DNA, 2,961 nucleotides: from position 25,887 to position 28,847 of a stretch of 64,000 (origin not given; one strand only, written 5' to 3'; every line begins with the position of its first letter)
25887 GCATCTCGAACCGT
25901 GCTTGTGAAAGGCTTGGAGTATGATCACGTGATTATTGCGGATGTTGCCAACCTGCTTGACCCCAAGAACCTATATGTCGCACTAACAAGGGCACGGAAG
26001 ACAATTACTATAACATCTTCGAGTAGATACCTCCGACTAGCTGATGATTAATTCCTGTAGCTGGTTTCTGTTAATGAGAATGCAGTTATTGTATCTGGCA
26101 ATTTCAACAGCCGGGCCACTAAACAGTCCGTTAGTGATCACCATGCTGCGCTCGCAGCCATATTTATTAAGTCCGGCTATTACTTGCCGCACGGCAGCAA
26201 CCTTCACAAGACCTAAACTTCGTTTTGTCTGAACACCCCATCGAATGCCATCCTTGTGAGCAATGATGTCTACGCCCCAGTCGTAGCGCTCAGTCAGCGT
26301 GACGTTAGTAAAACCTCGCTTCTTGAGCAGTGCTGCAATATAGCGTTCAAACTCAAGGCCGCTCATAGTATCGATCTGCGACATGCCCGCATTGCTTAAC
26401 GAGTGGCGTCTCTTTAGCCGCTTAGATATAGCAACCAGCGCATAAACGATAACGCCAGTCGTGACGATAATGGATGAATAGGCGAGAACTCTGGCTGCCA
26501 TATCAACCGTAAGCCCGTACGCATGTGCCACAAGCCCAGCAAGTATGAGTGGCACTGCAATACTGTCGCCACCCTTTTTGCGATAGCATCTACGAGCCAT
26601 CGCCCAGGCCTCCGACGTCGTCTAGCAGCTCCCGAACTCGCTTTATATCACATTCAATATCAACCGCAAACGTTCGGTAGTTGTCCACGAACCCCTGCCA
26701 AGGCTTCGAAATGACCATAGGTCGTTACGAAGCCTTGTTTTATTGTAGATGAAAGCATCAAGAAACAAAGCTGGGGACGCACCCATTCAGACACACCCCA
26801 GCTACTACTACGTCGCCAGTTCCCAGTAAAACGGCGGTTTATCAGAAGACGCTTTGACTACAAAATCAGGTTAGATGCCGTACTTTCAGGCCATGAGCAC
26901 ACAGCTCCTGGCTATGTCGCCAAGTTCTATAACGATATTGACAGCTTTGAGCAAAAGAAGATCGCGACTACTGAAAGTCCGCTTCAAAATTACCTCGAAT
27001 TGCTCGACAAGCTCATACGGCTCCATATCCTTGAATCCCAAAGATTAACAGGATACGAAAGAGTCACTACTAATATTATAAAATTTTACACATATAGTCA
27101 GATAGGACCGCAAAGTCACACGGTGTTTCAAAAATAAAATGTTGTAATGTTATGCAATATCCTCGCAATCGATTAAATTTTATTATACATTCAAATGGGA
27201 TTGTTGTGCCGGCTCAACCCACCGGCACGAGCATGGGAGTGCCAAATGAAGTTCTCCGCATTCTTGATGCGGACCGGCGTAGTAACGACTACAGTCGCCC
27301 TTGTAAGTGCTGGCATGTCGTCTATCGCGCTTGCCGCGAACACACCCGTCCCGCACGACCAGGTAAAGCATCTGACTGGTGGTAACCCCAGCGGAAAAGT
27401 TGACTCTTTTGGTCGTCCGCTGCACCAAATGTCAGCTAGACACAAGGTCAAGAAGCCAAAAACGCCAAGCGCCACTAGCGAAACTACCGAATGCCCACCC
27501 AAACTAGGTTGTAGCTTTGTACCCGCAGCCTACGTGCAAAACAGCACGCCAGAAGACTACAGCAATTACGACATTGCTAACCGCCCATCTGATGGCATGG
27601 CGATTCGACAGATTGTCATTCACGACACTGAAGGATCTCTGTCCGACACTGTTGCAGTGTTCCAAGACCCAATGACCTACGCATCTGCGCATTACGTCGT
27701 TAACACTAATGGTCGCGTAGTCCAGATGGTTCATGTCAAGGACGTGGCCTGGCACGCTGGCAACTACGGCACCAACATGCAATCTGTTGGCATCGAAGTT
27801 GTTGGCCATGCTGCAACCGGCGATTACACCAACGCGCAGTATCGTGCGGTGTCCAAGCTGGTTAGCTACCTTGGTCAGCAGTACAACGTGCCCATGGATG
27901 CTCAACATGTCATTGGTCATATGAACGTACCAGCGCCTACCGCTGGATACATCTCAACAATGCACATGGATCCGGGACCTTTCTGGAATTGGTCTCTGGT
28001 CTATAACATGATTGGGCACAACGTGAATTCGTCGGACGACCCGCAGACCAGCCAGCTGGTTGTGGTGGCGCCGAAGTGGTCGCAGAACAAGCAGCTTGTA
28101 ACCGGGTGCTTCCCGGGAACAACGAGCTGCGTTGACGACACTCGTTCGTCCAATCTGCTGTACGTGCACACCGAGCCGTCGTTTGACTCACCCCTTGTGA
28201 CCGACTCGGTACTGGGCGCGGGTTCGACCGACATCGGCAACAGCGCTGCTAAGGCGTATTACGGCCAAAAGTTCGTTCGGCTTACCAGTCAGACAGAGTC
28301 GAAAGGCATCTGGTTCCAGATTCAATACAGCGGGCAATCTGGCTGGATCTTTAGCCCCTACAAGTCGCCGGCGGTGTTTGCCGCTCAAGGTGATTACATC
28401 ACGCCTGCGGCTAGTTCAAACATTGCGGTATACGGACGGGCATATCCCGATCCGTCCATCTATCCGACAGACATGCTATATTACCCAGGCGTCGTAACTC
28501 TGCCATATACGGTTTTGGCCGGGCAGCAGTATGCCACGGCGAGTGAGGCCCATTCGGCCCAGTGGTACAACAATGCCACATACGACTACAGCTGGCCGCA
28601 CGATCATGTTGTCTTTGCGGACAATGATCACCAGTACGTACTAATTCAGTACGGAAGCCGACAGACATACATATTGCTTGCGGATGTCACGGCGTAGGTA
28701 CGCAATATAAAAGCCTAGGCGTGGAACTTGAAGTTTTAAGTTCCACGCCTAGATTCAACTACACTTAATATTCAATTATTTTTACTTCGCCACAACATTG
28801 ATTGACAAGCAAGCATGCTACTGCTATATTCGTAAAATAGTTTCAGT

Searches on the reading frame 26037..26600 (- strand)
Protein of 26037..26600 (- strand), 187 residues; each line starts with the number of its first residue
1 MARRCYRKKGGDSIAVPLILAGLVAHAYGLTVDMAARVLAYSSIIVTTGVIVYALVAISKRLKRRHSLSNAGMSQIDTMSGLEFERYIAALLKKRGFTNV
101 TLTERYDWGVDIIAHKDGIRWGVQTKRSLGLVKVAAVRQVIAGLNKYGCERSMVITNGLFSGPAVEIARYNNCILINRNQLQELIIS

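Call 10: search_protein_families(library=pfam, proteins=[window:26037-26600:-], max_evalue=0.01)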
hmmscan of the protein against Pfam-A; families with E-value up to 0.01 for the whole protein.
window:26037-26600:- (187 aa): 2 families
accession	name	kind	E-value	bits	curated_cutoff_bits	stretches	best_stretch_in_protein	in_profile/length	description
PF04471.18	Mrr_cat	-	6.8e-24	84.7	21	1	76-185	1-115/115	Restriction endonuclease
PF22722.2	NA-iREase1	-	0.00023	21.6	27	1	103-178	24-101/106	NACHT-associated inactive Restriction Endonuclease 1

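Call 61: search_protein_families(library=padloc, proteins=[window:26037-26600:-], max_evalue=0.001)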
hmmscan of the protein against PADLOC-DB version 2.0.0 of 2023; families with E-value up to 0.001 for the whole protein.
window:26037-26600:- (187 aa): 6 families
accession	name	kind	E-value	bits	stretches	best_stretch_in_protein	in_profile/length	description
PDLC00631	ZorD1|ZorD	-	7.5e-14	48.5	1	66-185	935-1060/1071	"SWI2/SNF2 helicase, Mrr-like nuclease"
PDLC04819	PDC-S02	-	7e-13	46.5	1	76-186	193-307/334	-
PDLC04796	PDC-S02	-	3.7e-10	37.3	1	74-186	238-358/390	-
PDLC04815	PDC-S02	-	4.9e-06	24.1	1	78-164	204-295/346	-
PDLC00628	ZorD1|ZorD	-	0.0001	18.1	1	73-150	1020-1097/1171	"SWI2/SNF2 helicase, Mrr-like nuclease"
PDLC04806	PDC-S02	-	0.00049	17.5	1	64-186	170-301/324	-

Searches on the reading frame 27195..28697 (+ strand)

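Call 10: search_protein_families(library=pfam, proteins=[window:27195-28697:+], max_evalue=0.01)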
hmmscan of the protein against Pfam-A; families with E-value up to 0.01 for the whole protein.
window:27195-28697:+ (500 aa): 2 families
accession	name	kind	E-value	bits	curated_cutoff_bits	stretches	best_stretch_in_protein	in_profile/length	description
PF01510.30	Amidase_2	-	4.6e-30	105.1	26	1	134-262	2-131/131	N-acetylmuramoyl-L-alanine amidase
PF08239.17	SH3_3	-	0.00067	20.2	27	0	353-389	18-52/54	Bacterial SH3 domain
